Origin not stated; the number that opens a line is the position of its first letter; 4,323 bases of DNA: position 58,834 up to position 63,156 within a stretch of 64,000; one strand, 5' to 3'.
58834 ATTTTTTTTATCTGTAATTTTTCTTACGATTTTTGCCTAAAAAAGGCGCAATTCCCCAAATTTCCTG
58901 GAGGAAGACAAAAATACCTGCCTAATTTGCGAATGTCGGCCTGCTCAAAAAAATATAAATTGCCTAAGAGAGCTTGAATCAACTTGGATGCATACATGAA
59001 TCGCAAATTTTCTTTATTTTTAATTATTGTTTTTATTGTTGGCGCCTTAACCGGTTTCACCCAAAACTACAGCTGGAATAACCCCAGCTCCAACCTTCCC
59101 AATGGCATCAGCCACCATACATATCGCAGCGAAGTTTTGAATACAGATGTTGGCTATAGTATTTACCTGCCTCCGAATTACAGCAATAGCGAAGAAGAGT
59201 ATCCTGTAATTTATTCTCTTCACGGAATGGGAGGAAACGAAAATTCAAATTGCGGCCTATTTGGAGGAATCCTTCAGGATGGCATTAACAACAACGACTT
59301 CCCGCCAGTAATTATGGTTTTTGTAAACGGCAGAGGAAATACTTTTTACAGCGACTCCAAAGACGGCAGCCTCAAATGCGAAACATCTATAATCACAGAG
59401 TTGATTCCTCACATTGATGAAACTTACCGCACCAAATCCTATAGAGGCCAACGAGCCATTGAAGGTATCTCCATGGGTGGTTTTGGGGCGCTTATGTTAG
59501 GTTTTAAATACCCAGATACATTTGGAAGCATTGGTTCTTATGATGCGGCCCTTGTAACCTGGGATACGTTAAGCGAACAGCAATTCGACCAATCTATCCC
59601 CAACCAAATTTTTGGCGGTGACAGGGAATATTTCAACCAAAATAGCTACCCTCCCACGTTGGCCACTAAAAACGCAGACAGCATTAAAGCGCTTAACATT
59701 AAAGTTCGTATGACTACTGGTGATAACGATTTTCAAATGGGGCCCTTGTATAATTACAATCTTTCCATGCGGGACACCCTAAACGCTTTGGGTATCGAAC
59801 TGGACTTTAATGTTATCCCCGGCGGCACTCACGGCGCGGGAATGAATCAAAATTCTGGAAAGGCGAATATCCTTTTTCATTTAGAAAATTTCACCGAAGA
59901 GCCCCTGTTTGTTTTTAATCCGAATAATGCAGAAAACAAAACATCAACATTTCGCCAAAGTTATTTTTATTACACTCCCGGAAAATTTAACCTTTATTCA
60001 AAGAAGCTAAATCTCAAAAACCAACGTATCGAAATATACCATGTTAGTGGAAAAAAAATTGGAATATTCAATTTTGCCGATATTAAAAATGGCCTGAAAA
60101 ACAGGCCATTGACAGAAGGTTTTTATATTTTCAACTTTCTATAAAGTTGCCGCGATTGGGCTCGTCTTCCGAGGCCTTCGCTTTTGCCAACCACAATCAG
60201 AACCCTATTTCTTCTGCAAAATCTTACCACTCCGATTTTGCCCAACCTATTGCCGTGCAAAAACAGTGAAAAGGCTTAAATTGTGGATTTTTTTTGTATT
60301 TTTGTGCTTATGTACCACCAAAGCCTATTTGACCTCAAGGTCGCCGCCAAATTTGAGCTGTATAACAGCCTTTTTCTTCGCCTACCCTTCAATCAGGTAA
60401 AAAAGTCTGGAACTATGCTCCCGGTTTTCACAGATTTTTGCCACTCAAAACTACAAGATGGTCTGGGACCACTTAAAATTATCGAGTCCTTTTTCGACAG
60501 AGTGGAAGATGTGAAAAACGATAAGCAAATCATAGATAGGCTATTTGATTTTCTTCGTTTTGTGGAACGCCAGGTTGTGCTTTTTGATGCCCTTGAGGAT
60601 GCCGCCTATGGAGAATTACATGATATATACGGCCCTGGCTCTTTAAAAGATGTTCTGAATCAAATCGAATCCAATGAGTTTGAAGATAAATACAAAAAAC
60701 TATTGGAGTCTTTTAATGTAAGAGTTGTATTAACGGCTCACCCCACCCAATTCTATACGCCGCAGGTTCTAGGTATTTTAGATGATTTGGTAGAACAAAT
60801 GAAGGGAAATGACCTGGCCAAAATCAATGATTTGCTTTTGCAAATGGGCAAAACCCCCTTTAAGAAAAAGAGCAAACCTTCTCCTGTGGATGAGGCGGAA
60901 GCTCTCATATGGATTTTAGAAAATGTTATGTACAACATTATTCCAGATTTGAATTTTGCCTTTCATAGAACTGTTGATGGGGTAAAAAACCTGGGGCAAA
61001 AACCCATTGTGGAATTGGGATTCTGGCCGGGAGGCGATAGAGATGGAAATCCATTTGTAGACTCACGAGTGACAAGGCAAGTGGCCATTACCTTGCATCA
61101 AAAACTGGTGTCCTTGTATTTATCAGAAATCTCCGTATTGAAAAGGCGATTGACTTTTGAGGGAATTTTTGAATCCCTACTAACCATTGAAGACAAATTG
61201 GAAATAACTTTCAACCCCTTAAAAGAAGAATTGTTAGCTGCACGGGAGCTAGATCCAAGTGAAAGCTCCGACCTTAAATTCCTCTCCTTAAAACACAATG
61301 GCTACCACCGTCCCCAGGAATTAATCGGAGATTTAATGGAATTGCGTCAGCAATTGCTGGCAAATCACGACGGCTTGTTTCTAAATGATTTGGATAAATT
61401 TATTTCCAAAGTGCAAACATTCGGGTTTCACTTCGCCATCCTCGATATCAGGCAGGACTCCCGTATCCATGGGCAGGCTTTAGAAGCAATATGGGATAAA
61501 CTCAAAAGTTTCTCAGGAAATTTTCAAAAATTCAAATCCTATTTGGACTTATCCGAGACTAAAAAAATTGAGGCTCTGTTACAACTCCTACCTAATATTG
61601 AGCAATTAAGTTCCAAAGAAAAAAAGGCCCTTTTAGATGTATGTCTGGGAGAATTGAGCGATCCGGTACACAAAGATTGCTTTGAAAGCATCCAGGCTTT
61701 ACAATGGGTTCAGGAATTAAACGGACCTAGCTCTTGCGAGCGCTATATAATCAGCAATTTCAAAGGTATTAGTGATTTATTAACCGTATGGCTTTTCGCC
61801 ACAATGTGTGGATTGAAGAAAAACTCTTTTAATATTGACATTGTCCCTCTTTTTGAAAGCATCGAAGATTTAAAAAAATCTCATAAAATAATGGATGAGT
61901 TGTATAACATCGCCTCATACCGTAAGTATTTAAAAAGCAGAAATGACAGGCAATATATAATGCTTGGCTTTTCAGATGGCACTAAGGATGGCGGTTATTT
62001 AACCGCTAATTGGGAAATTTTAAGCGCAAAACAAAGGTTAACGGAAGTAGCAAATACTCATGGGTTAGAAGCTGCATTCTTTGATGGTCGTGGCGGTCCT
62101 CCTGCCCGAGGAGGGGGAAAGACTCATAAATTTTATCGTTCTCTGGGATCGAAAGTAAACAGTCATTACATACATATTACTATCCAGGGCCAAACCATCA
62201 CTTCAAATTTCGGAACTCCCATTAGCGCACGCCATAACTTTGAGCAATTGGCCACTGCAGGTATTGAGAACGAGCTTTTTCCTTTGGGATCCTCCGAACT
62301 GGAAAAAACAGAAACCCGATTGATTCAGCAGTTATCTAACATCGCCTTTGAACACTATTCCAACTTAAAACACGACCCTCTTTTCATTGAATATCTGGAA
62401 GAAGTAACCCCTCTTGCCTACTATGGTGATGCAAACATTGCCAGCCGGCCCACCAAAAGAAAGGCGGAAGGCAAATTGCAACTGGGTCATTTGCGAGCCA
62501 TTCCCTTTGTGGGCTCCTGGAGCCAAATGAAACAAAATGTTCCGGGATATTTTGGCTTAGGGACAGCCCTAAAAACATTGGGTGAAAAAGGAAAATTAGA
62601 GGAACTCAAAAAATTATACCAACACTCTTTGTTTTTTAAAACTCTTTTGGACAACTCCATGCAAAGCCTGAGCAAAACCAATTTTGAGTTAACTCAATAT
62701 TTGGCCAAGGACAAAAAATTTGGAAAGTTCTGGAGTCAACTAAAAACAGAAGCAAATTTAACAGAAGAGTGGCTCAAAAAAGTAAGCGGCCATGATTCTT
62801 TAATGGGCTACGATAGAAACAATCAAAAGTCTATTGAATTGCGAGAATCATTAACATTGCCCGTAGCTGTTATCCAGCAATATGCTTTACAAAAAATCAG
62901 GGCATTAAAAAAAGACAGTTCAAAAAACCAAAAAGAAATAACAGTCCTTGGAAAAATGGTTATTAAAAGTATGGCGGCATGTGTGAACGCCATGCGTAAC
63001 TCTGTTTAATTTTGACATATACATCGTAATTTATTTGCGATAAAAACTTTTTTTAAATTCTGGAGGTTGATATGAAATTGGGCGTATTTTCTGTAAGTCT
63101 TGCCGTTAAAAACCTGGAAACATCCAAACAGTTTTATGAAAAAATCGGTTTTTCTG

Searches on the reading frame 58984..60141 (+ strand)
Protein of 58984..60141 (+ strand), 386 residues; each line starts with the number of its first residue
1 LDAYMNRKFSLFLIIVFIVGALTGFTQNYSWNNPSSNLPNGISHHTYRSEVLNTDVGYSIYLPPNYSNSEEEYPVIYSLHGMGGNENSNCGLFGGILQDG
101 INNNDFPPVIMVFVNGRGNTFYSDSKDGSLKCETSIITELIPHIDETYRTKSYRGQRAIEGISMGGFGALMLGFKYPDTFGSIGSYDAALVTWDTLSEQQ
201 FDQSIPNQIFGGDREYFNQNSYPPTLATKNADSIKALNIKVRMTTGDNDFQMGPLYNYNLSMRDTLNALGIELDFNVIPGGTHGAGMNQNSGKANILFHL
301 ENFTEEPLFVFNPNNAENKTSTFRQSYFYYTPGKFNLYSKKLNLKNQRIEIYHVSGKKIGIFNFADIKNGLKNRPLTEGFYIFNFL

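Call 63: search_protein_families(library=pfam, proteins=[window:58984-60141:+], max_evalue=0.0001)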
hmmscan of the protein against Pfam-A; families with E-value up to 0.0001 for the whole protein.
window:58984-60141:+ (386 aa): 2 families
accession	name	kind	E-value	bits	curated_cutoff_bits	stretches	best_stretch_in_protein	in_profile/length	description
PF00756.26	Esterase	-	1.2e-25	91.2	22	1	49-251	1-198/251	Putative esterase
PF00326.27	Peptidase_S9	-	4.1e-08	33.4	22.6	1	109-293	15-197/213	Prolyl oligopeptidase family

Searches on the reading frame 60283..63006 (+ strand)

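Call 63: search_protein_families(library=pfam, proteins=[window:60283-63006:+], max_evalue=0.0001)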
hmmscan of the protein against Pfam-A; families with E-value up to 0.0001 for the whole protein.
window:60283-63006:+ (908 aa): 2 families
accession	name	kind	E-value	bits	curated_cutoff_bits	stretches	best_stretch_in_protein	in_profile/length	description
PF00311.23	PEPcase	-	1.1e-153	513.9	22.4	2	312-906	345-917/919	Phosphoenolpyruvate carboxylase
PF14010.12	PEPcase_2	-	1.1e-05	24.7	25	1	515-617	171-265/493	Phosphoenolpyruvate carboxylase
